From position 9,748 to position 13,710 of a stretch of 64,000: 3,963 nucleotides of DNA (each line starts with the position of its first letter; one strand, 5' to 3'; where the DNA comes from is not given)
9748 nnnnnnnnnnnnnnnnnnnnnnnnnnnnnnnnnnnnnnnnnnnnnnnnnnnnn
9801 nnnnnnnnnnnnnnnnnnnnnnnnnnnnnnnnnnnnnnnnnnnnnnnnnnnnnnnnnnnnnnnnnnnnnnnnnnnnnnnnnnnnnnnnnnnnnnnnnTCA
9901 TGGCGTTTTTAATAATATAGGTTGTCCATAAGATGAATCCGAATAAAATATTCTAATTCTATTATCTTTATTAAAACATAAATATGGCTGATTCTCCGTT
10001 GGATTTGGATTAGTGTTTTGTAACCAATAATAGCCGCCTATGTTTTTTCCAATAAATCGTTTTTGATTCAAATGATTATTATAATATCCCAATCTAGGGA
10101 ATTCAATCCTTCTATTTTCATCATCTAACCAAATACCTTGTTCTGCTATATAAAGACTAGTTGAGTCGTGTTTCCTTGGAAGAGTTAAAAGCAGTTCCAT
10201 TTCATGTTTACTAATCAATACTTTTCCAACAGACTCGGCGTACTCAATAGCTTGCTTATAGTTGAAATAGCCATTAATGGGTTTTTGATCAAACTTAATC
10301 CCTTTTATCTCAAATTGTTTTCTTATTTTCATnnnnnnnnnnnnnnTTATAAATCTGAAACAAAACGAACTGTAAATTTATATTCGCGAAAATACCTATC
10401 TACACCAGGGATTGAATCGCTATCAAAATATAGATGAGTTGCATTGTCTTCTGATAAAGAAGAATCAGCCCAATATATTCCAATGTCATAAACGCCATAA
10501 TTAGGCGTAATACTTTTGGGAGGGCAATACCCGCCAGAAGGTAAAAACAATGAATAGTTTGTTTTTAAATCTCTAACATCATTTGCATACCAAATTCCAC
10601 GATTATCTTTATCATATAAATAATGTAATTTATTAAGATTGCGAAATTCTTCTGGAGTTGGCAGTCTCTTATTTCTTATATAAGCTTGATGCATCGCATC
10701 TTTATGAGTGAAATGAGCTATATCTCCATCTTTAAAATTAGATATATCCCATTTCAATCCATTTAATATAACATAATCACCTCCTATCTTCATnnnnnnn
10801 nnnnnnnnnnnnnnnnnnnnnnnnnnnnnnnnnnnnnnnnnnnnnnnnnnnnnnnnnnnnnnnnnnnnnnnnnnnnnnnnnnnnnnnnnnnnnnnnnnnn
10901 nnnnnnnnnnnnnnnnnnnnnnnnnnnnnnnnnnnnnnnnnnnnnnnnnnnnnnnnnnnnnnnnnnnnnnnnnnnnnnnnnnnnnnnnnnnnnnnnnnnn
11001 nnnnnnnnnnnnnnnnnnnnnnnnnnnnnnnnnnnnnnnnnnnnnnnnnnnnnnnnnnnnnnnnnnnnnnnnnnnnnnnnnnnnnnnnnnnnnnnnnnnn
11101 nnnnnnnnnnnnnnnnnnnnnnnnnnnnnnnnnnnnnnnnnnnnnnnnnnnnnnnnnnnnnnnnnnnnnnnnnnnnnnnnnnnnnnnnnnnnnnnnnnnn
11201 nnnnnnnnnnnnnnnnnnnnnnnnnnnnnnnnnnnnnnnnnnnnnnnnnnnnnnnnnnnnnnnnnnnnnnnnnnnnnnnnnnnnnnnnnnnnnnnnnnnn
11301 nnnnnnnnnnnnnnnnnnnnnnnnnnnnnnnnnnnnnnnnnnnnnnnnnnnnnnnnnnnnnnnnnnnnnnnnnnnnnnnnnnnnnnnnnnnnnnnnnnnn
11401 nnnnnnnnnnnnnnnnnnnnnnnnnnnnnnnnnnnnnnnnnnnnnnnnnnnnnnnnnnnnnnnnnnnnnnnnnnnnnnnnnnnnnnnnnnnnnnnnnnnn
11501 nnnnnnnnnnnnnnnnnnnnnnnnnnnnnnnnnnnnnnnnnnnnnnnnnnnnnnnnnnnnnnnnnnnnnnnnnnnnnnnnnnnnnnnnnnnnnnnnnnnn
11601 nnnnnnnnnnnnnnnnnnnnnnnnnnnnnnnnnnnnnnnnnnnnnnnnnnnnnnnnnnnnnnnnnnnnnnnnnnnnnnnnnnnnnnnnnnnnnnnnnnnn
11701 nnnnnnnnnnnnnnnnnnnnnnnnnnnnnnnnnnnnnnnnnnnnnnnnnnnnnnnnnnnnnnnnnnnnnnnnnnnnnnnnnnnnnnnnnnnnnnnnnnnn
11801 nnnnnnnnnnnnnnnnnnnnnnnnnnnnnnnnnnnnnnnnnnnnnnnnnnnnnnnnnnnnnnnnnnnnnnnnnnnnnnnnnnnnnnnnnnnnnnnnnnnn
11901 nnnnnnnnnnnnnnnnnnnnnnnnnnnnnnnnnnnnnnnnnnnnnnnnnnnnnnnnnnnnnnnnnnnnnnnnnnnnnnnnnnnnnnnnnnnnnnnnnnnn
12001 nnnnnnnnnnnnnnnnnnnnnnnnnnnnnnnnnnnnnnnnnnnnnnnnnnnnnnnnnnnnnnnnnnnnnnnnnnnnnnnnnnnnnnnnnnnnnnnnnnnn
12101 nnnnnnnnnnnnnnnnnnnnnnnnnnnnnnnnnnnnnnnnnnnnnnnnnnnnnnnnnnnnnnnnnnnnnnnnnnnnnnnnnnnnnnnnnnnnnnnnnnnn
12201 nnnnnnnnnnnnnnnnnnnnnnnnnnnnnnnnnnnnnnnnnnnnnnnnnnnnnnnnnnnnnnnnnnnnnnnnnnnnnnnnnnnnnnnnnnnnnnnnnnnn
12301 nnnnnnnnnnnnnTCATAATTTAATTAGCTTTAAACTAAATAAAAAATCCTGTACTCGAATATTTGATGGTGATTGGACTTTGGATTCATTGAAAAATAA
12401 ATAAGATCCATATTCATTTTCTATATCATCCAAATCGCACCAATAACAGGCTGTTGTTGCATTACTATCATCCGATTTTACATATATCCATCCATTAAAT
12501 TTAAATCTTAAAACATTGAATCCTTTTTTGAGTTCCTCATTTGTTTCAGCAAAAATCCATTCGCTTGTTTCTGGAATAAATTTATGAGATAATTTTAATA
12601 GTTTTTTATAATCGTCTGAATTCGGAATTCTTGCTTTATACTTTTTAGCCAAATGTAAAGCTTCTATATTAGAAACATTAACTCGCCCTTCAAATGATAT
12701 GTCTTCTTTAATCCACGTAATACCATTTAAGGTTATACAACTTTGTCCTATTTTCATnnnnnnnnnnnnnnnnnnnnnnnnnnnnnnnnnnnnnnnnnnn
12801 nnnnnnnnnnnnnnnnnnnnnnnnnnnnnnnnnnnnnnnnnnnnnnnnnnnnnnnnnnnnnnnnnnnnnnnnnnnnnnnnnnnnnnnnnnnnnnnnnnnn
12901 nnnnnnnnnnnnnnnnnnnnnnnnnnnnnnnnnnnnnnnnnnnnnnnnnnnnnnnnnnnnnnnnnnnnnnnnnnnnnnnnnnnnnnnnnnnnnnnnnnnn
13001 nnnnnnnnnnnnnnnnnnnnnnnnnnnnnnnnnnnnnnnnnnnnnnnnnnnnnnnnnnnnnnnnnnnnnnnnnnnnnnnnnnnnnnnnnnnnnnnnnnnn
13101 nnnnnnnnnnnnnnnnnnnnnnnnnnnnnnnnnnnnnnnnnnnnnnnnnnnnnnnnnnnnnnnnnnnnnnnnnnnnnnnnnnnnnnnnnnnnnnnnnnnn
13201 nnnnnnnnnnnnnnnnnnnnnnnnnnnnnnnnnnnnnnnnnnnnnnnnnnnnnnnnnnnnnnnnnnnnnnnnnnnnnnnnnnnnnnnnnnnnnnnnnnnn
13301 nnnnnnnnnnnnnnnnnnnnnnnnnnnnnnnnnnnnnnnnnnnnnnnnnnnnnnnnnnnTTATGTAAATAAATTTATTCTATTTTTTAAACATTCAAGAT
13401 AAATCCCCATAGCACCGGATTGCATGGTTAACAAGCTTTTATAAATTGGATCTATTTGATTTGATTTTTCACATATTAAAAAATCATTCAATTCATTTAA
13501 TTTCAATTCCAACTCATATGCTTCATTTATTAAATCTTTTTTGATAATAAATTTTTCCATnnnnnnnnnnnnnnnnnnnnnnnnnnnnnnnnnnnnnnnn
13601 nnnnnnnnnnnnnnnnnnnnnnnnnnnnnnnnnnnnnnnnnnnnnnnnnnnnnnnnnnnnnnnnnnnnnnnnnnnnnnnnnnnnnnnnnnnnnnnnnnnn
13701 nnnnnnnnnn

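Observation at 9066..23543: Ten diverged, signal-peptide-less copies of a FISUMP-like domain in tandem on a phage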

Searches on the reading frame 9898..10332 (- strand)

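Call 3: search_protein_families(library=ncbifam, proteins=[window:9898-10332:-], max_evalue=1)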
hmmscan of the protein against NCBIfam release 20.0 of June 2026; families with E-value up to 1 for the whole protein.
window:9898-10332:- (144 aa): 0 families

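Call 4: search_protein_families(library=pfam, proteins=[window:9898-10332:-], max_evalue=1)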
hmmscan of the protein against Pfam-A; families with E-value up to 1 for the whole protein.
window:9898-10332:- (144 aa): 1 family
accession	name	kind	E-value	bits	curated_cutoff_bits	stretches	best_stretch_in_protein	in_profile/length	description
PF00232.24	Glyco_hydro_1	-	0.071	12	22.6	1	41-92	337-392/453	Glycosyl hydrolase family 1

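Call 23: search_protein_families(library=phrogs, proteins=[window:9898-10332:-], max_evalue=0.01)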
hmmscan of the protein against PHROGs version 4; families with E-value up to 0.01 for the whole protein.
window:9898-10332:- (144 aa): 0 families

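Call 93: search_protein_families(library=padloc, proteins=[window:9898-10332:-], max_evalue=0.01)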
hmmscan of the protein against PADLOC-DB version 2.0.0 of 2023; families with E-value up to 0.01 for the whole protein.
window:9898-10332:- (144 aa): 0 families

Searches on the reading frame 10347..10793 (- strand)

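Call 3: search_protein_families(library=ncbifam, proteins=[window:10347-10793:-], max_evalue=1)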
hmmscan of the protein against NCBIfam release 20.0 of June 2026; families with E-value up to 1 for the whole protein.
window:10347-10793:- (148 aa): 0 families

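Call 4: search_protein_families(library=pfam, proteins=[window:10347-10793:-], max_evalue=1)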
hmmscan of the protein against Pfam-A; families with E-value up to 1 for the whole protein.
window:10347-10793:- (148 aa): 1 family
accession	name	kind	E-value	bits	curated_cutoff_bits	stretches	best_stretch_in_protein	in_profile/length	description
PF23318.1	DUF7085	-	0.27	11.4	27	1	6-41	52-87/170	Domain of unknown function (DUF7085)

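Call 23: search_protein_families(library=phrogs, proteins=[window:10347-10793:-], max_evalue=0.01)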
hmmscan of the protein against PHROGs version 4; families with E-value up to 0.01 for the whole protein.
window:10347-10793:- (148 aa): 0 families

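Call 93: search_protein_families(library=padloc, proteins=[window:10347-10793:-], max_evalue=0.01)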
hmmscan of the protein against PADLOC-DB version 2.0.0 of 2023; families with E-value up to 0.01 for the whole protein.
window:10347-10793:- (148 aa): 0 families

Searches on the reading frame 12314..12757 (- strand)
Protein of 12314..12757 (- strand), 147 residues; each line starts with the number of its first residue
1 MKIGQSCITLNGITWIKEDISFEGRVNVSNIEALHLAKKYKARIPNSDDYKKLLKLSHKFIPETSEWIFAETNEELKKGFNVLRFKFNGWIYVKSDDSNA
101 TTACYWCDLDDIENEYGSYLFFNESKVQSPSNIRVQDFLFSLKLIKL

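Call 3: search_protein_families(library=ncbifam, proteins=[window:12314-12757:-], max_evalue=1)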
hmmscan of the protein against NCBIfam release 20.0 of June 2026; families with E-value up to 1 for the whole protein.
window:12314-12757:- (147 aa): 0 families

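Call 4: search_protein_families(library=pfam, proteins=[window:12314-12757:-], max_evalue=1)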
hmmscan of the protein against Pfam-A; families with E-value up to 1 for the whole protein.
window:12314-12757:- (147 aa): 1 family
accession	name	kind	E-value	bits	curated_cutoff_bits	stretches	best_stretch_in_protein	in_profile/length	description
PF24142.1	Beta-sand_ComC_1st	-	0.19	12.9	27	0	79-121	24-66/79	EGF-like domain-containing protein ComC first beta-sandwich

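Call 23: search_protein_families(library=phrogs, proteins=[window:12314-12757:-], max_evalue=0.01)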
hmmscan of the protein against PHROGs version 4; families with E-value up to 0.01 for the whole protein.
window:12314-12757:- (147 aa): 0 families

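Call 93: search_protein_families(library=padloc, proteins=[window:12314-12757:-], max_evalue=0.01)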
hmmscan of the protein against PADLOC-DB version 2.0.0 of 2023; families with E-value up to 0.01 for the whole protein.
window:12314-12757:- (147 aa): 0 families

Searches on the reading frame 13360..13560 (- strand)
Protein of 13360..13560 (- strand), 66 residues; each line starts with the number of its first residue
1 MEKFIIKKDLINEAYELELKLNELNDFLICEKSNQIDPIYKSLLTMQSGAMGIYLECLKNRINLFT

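Call 46: search_protein_families(library=pfam, proteins=[window:13360-13560:-], max_evalue=0.01)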
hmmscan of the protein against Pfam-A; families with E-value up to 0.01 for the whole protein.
window:13360-13560:- (66 aa): 1 family
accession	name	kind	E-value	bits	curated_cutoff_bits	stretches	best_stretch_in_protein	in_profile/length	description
PF21825.2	crAss001_48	-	2.1e-13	50.4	24.8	1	7-63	4-60/61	crAss001_48 related protein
